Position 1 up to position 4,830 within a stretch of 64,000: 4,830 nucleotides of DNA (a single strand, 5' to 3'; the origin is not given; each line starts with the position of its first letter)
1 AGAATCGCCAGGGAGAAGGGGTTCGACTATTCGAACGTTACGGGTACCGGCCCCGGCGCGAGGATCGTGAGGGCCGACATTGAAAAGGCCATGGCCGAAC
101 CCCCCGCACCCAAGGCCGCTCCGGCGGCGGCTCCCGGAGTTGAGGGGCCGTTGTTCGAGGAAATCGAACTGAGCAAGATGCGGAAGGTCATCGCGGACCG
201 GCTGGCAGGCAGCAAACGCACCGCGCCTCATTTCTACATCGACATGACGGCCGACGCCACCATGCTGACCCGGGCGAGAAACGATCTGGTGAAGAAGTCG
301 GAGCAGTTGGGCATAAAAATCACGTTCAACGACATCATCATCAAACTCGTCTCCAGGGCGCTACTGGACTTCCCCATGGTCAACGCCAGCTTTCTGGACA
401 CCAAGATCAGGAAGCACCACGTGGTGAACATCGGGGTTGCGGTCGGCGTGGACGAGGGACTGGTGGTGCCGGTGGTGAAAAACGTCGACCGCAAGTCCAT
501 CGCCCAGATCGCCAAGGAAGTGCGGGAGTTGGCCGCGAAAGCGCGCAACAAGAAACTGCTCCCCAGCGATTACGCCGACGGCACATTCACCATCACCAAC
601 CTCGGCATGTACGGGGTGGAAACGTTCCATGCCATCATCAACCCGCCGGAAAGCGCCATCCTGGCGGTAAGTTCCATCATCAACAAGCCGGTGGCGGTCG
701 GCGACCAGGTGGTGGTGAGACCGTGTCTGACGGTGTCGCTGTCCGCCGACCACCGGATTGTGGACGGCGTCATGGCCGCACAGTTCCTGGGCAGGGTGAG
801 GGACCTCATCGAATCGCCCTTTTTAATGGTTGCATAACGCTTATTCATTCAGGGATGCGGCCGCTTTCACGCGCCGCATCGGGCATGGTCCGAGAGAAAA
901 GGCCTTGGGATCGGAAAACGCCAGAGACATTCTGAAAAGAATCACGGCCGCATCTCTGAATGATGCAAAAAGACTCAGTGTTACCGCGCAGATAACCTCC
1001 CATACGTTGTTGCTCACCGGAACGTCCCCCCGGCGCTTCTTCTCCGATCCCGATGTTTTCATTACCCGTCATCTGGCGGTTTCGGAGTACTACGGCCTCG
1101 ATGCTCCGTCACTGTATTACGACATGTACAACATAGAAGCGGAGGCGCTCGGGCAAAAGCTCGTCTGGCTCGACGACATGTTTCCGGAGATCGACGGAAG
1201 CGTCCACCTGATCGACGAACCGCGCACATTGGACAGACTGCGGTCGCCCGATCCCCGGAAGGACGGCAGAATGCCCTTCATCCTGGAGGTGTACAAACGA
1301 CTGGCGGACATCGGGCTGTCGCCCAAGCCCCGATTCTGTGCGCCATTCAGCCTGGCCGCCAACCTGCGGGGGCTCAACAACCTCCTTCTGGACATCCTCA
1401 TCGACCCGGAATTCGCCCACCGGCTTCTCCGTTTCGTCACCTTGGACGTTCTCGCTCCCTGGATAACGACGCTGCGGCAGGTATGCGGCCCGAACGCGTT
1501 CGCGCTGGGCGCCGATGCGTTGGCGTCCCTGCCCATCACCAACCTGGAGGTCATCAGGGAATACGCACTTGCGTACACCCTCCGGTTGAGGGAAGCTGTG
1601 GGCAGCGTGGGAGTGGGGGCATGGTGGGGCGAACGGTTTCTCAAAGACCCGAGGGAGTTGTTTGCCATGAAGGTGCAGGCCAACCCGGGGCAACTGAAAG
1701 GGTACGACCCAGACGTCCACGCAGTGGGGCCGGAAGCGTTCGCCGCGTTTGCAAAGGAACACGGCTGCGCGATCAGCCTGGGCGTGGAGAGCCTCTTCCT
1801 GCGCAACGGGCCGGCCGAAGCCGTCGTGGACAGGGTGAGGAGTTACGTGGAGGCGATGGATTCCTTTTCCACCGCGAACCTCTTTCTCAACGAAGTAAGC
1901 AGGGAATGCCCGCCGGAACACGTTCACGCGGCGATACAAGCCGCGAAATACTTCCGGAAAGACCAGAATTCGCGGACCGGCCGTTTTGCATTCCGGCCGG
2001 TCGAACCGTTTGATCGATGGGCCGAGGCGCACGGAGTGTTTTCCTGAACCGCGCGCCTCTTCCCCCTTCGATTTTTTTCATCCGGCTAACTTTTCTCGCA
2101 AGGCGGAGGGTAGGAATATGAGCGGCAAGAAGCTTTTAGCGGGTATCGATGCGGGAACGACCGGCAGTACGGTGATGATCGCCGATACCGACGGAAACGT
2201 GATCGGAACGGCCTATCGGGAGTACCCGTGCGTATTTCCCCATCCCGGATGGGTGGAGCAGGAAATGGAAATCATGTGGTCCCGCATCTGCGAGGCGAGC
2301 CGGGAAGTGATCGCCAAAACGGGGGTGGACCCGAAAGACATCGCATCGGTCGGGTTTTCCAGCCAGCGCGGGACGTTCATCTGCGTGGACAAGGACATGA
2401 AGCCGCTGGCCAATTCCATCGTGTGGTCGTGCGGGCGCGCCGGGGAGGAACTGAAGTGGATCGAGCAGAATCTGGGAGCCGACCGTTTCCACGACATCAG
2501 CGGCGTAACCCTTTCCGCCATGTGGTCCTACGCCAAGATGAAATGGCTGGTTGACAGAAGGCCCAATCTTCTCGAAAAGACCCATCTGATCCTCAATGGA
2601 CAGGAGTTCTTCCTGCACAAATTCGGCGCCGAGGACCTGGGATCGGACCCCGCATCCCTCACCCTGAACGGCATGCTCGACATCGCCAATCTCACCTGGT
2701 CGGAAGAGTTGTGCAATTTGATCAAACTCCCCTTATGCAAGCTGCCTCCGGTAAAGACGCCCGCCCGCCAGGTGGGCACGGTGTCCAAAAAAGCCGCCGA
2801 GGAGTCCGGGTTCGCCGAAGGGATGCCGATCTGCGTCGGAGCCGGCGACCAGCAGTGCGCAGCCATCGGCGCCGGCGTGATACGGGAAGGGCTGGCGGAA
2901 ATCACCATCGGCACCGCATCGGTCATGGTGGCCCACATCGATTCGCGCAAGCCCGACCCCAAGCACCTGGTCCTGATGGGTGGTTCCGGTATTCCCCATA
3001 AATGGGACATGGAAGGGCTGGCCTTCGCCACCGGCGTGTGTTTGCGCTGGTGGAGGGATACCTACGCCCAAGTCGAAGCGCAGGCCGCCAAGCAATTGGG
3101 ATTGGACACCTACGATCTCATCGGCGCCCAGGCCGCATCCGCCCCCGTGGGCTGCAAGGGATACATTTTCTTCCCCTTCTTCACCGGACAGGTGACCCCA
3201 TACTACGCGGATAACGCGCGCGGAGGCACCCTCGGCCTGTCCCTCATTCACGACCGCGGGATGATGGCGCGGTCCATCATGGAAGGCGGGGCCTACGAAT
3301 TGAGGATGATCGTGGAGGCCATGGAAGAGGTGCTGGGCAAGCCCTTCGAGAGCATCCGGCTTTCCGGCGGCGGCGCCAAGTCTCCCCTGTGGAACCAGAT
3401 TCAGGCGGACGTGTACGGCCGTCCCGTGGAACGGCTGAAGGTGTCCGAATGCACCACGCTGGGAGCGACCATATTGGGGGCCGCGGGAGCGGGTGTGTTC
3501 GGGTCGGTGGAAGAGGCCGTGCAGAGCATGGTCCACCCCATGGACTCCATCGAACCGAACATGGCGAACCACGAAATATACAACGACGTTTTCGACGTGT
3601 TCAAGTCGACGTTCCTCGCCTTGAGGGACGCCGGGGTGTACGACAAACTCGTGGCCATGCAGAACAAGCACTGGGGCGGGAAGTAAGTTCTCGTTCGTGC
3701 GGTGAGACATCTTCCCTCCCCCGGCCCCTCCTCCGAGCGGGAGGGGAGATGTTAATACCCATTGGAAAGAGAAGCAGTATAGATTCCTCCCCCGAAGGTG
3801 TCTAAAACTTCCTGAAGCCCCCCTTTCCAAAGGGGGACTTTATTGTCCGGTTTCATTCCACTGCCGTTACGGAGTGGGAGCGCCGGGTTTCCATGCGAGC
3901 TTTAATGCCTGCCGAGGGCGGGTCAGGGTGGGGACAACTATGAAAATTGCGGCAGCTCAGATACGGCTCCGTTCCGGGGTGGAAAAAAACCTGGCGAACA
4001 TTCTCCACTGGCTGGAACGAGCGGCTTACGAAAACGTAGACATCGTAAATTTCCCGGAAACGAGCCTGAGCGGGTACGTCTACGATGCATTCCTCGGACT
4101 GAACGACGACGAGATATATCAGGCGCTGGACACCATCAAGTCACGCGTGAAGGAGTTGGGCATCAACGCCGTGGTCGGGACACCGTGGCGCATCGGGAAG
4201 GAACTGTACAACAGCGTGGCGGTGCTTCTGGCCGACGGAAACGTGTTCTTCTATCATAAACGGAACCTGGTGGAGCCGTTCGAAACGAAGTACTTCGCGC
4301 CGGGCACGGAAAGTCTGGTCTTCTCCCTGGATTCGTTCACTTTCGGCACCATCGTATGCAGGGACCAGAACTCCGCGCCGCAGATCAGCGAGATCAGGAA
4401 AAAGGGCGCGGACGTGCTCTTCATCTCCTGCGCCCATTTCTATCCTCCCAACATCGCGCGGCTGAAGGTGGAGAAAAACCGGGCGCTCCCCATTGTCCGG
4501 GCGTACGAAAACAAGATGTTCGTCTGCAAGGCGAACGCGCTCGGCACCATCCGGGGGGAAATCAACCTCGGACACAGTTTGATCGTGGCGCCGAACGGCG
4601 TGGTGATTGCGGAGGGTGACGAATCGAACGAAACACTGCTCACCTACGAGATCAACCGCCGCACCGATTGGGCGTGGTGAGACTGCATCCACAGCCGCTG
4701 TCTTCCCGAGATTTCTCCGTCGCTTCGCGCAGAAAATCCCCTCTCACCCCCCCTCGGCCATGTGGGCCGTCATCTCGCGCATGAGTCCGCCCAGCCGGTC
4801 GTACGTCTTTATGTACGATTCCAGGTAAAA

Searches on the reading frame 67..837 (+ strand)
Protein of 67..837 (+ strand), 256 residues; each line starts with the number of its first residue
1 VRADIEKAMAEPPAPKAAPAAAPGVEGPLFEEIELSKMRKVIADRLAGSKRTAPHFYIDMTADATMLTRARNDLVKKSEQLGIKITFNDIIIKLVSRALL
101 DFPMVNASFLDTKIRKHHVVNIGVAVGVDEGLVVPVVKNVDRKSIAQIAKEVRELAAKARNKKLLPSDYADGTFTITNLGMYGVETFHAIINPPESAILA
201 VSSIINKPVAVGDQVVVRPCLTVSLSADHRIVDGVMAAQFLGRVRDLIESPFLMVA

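Call 66: search_protein_families(library=pfam, proteins=[window:67-837:+], max_evalue=0.00001)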
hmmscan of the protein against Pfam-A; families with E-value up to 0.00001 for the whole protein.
window:67-837:+ (256 aa): 1 family
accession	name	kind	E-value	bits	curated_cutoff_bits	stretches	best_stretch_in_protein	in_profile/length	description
PF00198.28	2-oxoacid_dh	-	9.5e-81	271.1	23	1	31-255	5-231/232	2-oxoacid dehydrogenases acyltransferase (catalytic domain)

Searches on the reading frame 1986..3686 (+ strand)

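Call 66: search_protein_families(library=pfam, proteins=[window:1986-3686:+], max_evalue=0.00001)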
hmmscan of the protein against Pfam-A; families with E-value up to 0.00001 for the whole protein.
window:1986-3686:+ (566 aa): 2 families
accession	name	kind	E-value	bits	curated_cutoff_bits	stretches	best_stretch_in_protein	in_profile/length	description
PF00370.27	FGGY_N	-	4e-55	187.5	28.8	1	52-295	3-245/245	FGGY family of carbohydrate kinases, N-terminal domain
PF02782.22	FGGY_C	-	1.3e-35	123.4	27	1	306-501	3-197/198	FGGY family of carbohydrate kinases, C-terminal domain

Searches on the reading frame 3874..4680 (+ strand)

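Call 66: search_protein_families(library=pfam, proteins=[window:3874-4680:+], max_evalue=0.00001)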
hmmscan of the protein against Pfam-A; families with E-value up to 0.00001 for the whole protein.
window:3874-4680:+ (268 aa): 1 family
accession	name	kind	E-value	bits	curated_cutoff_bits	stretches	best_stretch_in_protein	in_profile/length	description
PF00795.27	CN_hydrolase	-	6.2e-29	101.5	23.2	1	24-262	1-248/256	Carbon-nitrogen hydrolase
